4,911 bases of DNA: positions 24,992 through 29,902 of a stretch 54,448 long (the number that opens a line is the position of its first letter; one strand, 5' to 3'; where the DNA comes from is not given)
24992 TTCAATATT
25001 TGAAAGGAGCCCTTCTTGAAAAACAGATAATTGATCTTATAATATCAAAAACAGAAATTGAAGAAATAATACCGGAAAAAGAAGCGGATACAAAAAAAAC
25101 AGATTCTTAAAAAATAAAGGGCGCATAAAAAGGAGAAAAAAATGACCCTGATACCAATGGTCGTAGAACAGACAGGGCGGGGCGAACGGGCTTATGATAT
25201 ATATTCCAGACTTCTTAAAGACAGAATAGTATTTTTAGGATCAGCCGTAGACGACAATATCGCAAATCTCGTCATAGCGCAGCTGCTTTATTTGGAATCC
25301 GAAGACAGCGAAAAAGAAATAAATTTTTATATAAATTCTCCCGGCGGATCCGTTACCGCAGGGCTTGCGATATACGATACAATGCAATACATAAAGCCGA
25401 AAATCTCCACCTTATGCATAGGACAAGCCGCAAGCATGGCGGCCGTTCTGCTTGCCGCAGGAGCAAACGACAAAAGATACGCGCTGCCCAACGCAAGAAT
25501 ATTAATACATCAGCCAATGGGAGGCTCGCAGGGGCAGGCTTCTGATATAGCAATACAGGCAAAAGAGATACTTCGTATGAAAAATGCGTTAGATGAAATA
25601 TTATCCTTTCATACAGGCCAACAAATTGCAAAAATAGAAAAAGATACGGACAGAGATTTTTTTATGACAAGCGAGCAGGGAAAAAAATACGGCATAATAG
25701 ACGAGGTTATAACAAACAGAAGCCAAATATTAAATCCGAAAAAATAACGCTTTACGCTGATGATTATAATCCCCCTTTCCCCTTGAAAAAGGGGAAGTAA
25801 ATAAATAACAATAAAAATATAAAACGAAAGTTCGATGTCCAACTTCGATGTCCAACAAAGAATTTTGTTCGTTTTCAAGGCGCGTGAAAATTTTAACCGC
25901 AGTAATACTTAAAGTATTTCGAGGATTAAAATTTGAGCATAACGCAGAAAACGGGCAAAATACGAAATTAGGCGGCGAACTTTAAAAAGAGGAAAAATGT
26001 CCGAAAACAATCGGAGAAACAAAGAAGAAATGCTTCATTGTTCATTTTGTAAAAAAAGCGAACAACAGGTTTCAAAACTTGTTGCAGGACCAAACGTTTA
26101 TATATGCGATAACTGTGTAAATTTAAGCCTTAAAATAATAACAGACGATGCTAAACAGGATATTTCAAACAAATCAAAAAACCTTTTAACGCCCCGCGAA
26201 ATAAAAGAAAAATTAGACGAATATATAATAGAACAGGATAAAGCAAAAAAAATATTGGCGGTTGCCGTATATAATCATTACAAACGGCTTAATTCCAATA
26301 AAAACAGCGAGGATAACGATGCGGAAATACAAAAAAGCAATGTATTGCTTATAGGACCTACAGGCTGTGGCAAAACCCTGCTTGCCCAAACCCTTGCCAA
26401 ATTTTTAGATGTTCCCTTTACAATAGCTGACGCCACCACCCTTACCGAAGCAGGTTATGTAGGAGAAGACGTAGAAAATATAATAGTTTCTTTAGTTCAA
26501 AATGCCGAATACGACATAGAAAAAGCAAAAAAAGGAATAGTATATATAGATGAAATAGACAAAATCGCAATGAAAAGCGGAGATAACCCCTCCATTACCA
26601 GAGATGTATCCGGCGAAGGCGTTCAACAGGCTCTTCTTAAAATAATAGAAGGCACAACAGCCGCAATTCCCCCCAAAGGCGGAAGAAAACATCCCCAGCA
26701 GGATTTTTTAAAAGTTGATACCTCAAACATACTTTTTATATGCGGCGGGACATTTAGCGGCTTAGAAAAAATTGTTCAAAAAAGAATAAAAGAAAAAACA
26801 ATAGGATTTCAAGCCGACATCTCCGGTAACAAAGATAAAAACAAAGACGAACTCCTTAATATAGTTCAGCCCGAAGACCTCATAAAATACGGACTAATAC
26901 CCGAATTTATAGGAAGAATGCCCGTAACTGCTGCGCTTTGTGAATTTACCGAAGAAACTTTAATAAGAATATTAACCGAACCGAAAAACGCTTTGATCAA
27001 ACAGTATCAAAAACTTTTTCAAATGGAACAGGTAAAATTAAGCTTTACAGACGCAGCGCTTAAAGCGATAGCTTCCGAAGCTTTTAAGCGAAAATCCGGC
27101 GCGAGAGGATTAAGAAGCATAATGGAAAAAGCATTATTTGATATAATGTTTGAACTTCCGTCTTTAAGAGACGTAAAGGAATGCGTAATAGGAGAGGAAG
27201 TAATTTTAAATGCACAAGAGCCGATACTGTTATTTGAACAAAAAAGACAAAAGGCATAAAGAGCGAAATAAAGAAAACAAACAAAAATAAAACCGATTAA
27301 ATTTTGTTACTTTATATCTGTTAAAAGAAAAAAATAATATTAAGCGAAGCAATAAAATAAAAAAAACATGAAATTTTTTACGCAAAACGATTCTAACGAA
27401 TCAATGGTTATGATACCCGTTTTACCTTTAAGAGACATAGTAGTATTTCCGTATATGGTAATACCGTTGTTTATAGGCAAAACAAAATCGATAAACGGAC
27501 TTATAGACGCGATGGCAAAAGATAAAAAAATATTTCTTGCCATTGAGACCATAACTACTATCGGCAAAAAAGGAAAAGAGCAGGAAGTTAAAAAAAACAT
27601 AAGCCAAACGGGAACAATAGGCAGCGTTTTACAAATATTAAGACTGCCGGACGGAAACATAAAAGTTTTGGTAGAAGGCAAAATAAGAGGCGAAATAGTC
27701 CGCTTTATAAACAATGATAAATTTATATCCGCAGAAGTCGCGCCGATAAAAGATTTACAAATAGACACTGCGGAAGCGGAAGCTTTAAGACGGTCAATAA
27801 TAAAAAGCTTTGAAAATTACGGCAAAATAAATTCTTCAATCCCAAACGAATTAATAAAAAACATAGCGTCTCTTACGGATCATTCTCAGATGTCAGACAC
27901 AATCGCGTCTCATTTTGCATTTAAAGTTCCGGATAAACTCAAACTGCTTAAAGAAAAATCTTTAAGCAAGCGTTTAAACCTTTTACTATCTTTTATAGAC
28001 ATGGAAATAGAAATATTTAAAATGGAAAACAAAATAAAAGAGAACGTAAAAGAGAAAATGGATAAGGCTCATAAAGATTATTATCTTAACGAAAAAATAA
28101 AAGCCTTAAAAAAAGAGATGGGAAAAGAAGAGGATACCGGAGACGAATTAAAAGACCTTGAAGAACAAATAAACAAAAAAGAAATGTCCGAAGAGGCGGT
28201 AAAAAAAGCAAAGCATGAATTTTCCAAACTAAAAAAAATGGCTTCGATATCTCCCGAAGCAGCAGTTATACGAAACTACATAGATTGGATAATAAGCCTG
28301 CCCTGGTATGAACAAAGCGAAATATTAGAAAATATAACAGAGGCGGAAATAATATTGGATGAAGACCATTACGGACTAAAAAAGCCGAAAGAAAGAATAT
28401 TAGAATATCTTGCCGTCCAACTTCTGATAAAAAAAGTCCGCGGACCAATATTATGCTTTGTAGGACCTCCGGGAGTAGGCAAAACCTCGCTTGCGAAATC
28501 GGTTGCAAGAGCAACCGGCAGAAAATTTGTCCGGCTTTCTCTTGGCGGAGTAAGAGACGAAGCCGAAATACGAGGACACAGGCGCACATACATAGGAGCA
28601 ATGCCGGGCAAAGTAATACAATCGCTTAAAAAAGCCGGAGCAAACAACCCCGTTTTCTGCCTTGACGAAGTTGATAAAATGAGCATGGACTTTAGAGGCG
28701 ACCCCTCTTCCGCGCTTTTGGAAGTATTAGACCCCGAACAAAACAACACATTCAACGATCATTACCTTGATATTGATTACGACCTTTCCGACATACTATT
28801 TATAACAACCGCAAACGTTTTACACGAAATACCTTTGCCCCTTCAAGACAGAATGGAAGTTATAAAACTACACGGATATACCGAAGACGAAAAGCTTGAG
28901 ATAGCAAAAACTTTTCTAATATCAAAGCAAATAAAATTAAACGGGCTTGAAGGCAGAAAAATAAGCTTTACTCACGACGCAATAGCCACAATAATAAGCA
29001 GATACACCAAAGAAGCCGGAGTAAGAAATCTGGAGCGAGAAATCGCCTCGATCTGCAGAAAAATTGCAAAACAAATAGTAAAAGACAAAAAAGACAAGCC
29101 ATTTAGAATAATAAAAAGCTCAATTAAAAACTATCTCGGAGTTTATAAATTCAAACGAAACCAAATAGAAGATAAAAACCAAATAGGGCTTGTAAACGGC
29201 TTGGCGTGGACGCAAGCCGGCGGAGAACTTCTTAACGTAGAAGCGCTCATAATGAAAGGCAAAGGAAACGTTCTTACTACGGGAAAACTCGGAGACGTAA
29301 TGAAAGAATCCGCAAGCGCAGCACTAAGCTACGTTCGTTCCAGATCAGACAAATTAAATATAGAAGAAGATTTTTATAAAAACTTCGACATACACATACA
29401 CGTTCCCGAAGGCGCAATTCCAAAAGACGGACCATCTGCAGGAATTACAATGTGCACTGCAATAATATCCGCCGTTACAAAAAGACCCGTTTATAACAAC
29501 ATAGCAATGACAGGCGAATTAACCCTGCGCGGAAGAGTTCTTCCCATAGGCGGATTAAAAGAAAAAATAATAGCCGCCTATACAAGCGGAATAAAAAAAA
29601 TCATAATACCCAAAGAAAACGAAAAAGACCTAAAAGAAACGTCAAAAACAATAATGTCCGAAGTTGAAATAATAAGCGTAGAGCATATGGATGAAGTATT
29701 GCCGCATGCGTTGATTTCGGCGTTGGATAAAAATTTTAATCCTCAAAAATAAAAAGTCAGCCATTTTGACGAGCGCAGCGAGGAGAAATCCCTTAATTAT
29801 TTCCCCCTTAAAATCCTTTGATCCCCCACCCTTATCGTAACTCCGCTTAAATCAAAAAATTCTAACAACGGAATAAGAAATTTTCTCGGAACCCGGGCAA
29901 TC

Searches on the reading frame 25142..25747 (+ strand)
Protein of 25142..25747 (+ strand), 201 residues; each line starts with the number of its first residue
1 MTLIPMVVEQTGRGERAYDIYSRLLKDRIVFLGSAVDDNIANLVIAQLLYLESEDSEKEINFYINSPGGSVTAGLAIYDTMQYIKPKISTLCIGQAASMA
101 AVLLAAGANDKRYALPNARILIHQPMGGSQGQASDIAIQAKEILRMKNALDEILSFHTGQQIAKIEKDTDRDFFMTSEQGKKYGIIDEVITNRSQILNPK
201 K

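Call 28: search_protein_families(library=ncbifam, proteins=[window:25142-25747:+])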
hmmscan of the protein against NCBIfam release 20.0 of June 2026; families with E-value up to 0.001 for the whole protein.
window:25142-25747:+ (201 aa): 11 families
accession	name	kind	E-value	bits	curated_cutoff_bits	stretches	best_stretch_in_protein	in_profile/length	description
NF001368.0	PRK00277.1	subfamily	1.4e-101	338.5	249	1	1-195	6-200/203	ATP-dependent Clp protease proteolytic subunit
TIGR00493.1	clpP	equivalog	2.2e-98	327.7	308.6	1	1-191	1-191/192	ATP-dependent Clp endopeptidase proteolytic subunit ClpP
NF009205.0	PRK12553.1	subfamily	5.7e-85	284.2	228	1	4-196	14-208/211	ATP-dependent Clp protease proteolytic subunit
NF009203.0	PRK12551.1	equivalog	6e-82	274.1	359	1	3-194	1-192/196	ATP-dependent Clp protease proteolytic subunit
NF011090.0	PRK14513.1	equivalog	1.6e-78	263.2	347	1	1-195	1-195/201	ATP-dependent Clp protease proteolytic subunit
NF011091.0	PRK14514.1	equivalog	2.1e-75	253.1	361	1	4-192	31-219/221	ATP-dependent Clp endopeptidase proteolytic subunit ClpP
NF009204.0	PRK12552.1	equivalog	2.3e-61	207.1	263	1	19-197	22-219/225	ATP-dependent Clp protease proteolytic subunit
NF011089.0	PRK14512.1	equivalog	2.6e-52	177.5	251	1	21-196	22-197/200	ATP-dependent Clp protease proteolytic subunit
NF045540.1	scaf_prot_MCP1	exception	2.7e-25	89.2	475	1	51-193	24-164/652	ClpP-like prohead protease/major capsid protein fusion protein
NF045542.1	Clp_rel_HeadMat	equivalog_domain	6.1e-25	88.1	120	1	52-189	29-165/165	head maturation protease, ClpP-related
TIGR00706.1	SppA_dom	equivalog_domain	0.00046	19.9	155.45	1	45-114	20-89/208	signal peptide peptidase SppA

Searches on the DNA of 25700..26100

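Call 32: search_rna_families(source=window, start=25700, end=26100, threshold=evalue, max_evalue=5)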
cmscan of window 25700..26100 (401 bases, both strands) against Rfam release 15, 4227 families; matches with E-value up to 5: 4.
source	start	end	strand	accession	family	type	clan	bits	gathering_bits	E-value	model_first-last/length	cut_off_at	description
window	25764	25839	-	RF02846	Ref84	Gene; antisense;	-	20.2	52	3.5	1-87/87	no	Enterococcus sRNA 84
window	25764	25856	-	RF03155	TD-1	Cis-reg;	CL00124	16.1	64.5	3.6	1-120/120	no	TD-1 RNA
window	25762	25802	-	RF01370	CRISPR-DR57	Gene; CRISPR;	-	14.6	39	2.5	1-37/37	no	CRISPR RNA direct repeat element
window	25796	25865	-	RF02606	AbsR28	Gene; sRNA;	-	11.6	50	4.8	1-180/180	no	Acinetobacter sRNA 28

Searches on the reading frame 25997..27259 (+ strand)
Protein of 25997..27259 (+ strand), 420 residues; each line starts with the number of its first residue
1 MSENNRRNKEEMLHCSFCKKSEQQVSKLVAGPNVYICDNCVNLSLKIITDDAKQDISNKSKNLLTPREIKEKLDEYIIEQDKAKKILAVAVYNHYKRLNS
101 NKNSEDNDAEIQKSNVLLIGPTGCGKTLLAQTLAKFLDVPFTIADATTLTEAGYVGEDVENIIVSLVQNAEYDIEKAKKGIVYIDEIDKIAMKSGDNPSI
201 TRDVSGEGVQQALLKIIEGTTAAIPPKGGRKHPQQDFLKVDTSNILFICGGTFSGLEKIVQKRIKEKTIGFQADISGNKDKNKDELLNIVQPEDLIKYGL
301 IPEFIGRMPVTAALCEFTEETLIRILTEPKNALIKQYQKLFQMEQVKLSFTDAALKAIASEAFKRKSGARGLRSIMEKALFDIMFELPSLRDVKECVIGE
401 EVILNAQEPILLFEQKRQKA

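Call 20: find_related_loci(query=window:25997-27256:+, collection=metagenome_contigs, flank=7000)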
Query window:25997-27256:+ (420 aa) in metagenome_contigs; peptide patterns used: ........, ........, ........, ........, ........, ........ (x = any residue, [..] = any of these).
600 stretches matched a pattern (row limit reached: there are more); 584 encode a relative of the query (tblastn E <= 1e-3); the best 80 are kept; 80 distinct loci.
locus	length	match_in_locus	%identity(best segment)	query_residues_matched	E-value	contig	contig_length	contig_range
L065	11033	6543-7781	69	4-420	0e+0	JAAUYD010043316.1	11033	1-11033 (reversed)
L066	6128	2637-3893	68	5-420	0e+0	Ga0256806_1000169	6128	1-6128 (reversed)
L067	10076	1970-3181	71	13-420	0e+0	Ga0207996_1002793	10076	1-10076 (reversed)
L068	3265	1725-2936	70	13-420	0e+0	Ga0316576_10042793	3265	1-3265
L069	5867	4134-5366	68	6-420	0e+0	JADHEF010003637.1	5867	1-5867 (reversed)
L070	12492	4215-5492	67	2-420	0e+0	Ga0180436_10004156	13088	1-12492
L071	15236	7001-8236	70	4-419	0e+0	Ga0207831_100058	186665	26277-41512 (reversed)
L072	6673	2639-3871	68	6-420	0e+0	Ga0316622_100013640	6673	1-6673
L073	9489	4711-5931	69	10-420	0e+0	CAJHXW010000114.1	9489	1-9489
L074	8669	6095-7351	68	5-420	0e+0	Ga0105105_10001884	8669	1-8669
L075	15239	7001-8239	69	5-420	0e+0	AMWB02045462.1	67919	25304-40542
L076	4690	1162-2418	68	5-420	0e+0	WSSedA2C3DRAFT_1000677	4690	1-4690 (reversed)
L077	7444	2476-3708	69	6-420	0e+0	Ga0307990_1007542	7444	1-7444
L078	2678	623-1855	69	6-420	0e+0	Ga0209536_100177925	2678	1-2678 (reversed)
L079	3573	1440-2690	69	6-419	0e+0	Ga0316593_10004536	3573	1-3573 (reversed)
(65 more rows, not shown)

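Call 27: find_encoding_contigs(protein=window:25997-27259:+, flank=10000, max_places=6)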
Protein window:25997-27259:+ (420 aa): 1 contig read that carries it; 1 place shown.
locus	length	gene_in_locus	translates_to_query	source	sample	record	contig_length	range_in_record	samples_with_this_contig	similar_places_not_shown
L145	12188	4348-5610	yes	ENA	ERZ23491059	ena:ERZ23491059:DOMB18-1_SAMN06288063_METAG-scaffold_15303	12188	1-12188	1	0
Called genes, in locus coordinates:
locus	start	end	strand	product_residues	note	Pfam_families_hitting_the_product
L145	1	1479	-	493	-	?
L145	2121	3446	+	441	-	PF05697:Trigger_N, PF00254:FKBP_C, PF05698:Trigger_C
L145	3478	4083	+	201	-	PF00574:CLP_protease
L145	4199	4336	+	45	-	-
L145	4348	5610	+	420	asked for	PF06689:zf-C4_ClpX, PF00493:MCM (faint), PF00004:AAA, PF07724:AAA_2, PF07728:AAA_5 (weak), PF10431:ClpB_D2-small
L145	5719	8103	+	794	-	PF02190:LON_substr_bdg, PF00004:AAA, PF07728:AAA_5, PF22667:Lon_lid, PF05362:Lon_C, PF13541:ChlI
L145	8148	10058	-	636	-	PF00009:GTP_EFTU, PF01926:MMR_HSR1 (weak), PF03144:GTP_EFTU_D2, PF25461:Beta-barrel_SelB, PF09106:WHD_2nd_SelB, PF09107:WHD_3rd_SelB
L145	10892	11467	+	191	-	-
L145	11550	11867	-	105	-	PF01909:NTP_transf_2, PF18765:Polbeta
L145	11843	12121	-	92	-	PF05168:HEPN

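Call 28: search_protein_families(library=ncbifam, proteins=[window:25997-27259:+])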
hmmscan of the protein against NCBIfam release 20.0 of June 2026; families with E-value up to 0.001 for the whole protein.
window:25997-27259:+ (420 aa): 29 families (the best 25 are shown)
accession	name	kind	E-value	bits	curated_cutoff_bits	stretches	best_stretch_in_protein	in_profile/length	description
NF003745.1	PRK05342.1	equivalog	1.2e-195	650.3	359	1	9-418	2-414/418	ATP-dependent Clp protease ATP-binding subunit ClpX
TIGR00382.1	clpX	equivalog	1.9e-190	633.2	370.75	1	8-411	4-413/414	ATP-dependent protease ATP-binding subunit ClpX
TIGR00390.1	hslU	equivalog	2.1e-64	218.1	362.45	3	64-170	1-104/441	ATP-dependent protease ATPase subunit HslU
TIGR02639.1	ClpA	equivalog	1.4e-13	50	993.15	2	293-383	628-714/734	ATP-dependent Clp protease ATP-binding subunit ClpA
TIGR03346.1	chaperone_ClpB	equivalog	1e-09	37.4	1232.1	1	293-382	739-824/853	ATP-dependent chaperone ClpB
NF041006.2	cell_div_CdvC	equivalog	3.9e-09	35.9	650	1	115-190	136-210/370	cell division protein CdvC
NF003069.1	PRK03992.1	subfamily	1.3e-08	34.4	500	1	114-197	166-243/379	proteasome-activating nucleotidase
TIGR01242.2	TIGR01242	subfamily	2e-08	33.7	500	1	115-197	150-226/362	proteasome-activating nucleotidase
TIGR01243.1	CDC48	subfamily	3.5e-08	32.2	802.65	1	115-196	214-289/733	CDC48 family AAA ATPase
NF003229.0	PRK04195.1-5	equivalog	6.7e-08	31.6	280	1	76-220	18-134/413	replication factor C large subunit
NF008004.0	PRK10733.1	equivalog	8.4e-08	30.6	1008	1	63-213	141-279/644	ATP-dependent zinc metalloprotease FtsH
NF042959.1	IteA_antiphage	equivalog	2.2e-07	30.4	510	1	104-197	115-202/367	anti-phage ATPase IteA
NF047748.1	PrtsmActNtasePan1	equivalog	2.7e-07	29.9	750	1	113-198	182-261/405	proteasome-activating nucleotidase Pan1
TIGR01241.2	FtsH_fam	equivalog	2.8e-07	29.7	600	1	115-197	197-273/598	ATP-dependent zinc metalloprotease FtsH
TIGR03345.1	VI_ClpV1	equivalog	3.4e-07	28.9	884.95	1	278-381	731-828/852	type VI secretion system ATPase TssH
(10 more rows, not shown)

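Call 34: find_homologous_proteins(query=window:25997-27256:+, max_evalue=1e-100)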
Query window:25997-27256:+ (420 aa): 8000 proteins with E <= 1e-100 among 8000 candidates; the best 120 are listed.
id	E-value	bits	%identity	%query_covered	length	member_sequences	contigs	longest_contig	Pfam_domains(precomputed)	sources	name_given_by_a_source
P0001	4.0e-270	913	100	100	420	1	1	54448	PF07724.21,PF06689.20,PF00493.30,PF00004.36,PF07728.21,PF10431.16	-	-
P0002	1.4e-233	793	87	100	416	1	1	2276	PF07724.21,PF06689.20,PF00004.36,PF07728.21,PF10431.16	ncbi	-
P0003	1.4e-220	750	82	99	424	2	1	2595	PF07724.21,PF06689.20,PF00004.36,PF07728.21,PF10431.16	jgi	jgi:ATP-dependent Clp protease ATP-binding subunit ClpX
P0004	8.1e-189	646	71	97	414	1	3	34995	PF07724.21,PF06689.20,PF00004.36,PF13401.13,PF07728.21,PF10431.16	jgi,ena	-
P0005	1.1e-188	645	72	97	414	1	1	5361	PF07724.21,PF06689.20,PF00004.36,PF13401.13,PF07728.21,PF10431.16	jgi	jgi:ATP-dependent Clp protease ATP-binding subunit ClpX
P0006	3.3e-188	644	71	97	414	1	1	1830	PF07724.21,PF06689.20,PF00004.36,PF13401.13,PF07728.21,PF10431.16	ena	-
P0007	3.4e-188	644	70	100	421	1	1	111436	PF07724.21,PF06689.20,PF00004.36,PF13401.13,PF07728.21,PF10431.16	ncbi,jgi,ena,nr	ncbi:MAG: ATP-dependent protease ATP-binding subunit ClpX [Desulfobacteraceae bacterium 4572_130]|nr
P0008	6.4e-188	643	70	100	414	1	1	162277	PF07724.21,PF06689.20,PF00004.36,PF13401.13,PF07728.21,PF10431.16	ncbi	-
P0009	9.5e-188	642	70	100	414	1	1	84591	PF07724.21,PF06689.20,PF00004.36,PF13401.13,PF07728.21,PF10431.16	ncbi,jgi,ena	-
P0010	1.1e-187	642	70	100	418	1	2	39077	PF07724.21,PF06689.20,PF00004.36,PF13401.13,PF05496.19,PF07728.21,PF10431.16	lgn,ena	-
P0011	1.7e-187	641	69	100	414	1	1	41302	PF07724.21,PF06689.20,PF00004.36,PF13401.13,PF07728.21,PF10431.16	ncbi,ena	-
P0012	2.1e-187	641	70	100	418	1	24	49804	PF07724.21,PF06689.20,PF00004.36,PF13401.13,PF05496.19,PF07728.21,PF10431.16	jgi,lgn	jgi:ATP-dependent Clp protease ATP-binding subunit ClpX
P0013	2.1e-187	641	71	97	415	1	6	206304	PF07724.21,PF06689.20,PF00004.36,PF07728.21,PF10431.16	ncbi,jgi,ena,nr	ncbi:MAG: ATP-dependent Clp protease ATP-binding subunit ClpX [Proteobacteria bacterium]|nr:ATP-depe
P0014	3.4e-187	640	72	97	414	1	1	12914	PF07724.21,PF06689.20,PF00004.36,PF13401.13,PF07728.21,PF10431.16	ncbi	-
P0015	3.7e-187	640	69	99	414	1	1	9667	PF07724.21,PF06689.20,PF00004.36,PF13401.13,PF07728.21,PF10431.16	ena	-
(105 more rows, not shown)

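Call 35: find_encoding_contigs(protein=P0002, flank=5000, max_places=3)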
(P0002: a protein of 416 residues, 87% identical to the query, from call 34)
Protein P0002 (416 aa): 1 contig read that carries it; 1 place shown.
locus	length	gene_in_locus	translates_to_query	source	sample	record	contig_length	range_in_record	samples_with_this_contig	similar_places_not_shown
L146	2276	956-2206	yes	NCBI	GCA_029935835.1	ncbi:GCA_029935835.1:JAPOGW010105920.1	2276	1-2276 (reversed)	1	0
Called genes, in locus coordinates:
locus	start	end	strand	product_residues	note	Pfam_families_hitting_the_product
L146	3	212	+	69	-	?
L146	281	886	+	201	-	PF00574:CLP_protease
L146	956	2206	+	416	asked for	PF06689:zf-C4_ClpX, PF00004:AAA, PF07724:AAA_2, PF07728:AAA_5 (weak), PF10431:ClpB_D2-small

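Call 36: find_encoding_contigs(protein=P0003, flank=5000, max_places=3)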
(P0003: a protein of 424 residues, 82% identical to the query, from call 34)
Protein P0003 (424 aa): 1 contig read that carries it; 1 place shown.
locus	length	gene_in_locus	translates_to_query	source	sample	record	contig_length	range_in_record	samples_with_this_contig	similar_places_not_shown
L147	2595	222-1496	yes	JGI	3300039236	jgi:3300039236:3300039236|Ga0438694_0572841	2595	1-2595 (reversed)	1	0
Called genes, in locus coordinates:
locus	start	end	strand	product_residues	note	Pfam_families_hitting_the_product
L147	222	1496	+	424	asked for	PF06689:zf-C4_ClpX, PF00004:AAA, PF07724:AAA_2, PF07728:AAA_5 (weak), PF10431:ClpB_D2-small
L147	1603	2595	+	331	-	?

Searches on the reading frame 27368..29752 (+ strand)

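Call 28: search_protein_families(library=ncbifam, proteins=[window:27368-29752:+])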
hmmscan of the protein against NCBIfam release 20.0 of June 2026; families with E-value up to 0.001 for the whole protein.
window:27368-29752:+ (794 aa): 13 families
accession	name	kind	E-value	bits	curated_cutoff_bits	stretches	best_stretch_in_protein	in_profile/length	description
NF008053.0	PRK10787.1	equivalog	1.7e-287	955.7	891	1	12-783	7-772/784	endopeptidase La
TIGR00763.1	lon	equivalog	1.6e-284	946.3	608.05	1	17-782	1-795/795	endopeptidase La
TIGR00764.1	lon_rel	equivalog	8.9e-37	126.9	516.6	1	581-785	394-596/608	ATP-dependent protease LonB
TIGR02902.1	spore_lonB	equivalog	5.2e-34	117.8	723.3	1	532-781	281-530/531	ATP-dependent protease LonB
TIGR02903.1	spore_lon_C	equivalog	5.5e-31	107.8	678.8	1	537-778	375-611/615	Lon family ATP-dependent protease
TIGR02653.1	Lon_rel_chp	hypoth_equivalog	4.2e-16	58.4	628.25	1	621-770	511-660/675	protease Lon-related BREX system protein BrxL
TIGR00416.1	sms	equivalog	3.5e-10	39.2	403.05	1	672-763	355-445/454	DNA repair protein RadA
TIGR00368.1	TIGR00368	hypoth_equivalog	6.3e-09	34.9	362.4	1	619-778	11-160/499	YifB family Mg chelatase-like AAA ATPase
NF003229.0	PRK04195.1-5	equivalog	2.5e-06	26.5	280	1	361-466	46-146/413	replication factor C large subunit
NF047784.1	MadB_ATPase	equivalog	9.3e-06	25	475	1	352-391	26-65/298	MadB family AAA-type ATPase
NF003230.0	PRK04195.1-6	equivalog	9.4e-05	21.2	441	1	335-459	17-130/494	replication factor C large subunit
NF003069.1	PRK03992.1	subfamily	0.00021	20.5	500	1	364-391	170-197/379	proteasome-activating nucleotidase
NF009881.0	PRK13341.1-2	equivalog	0.00073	17.5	651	0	362-397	55-92/736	AAA family ATPase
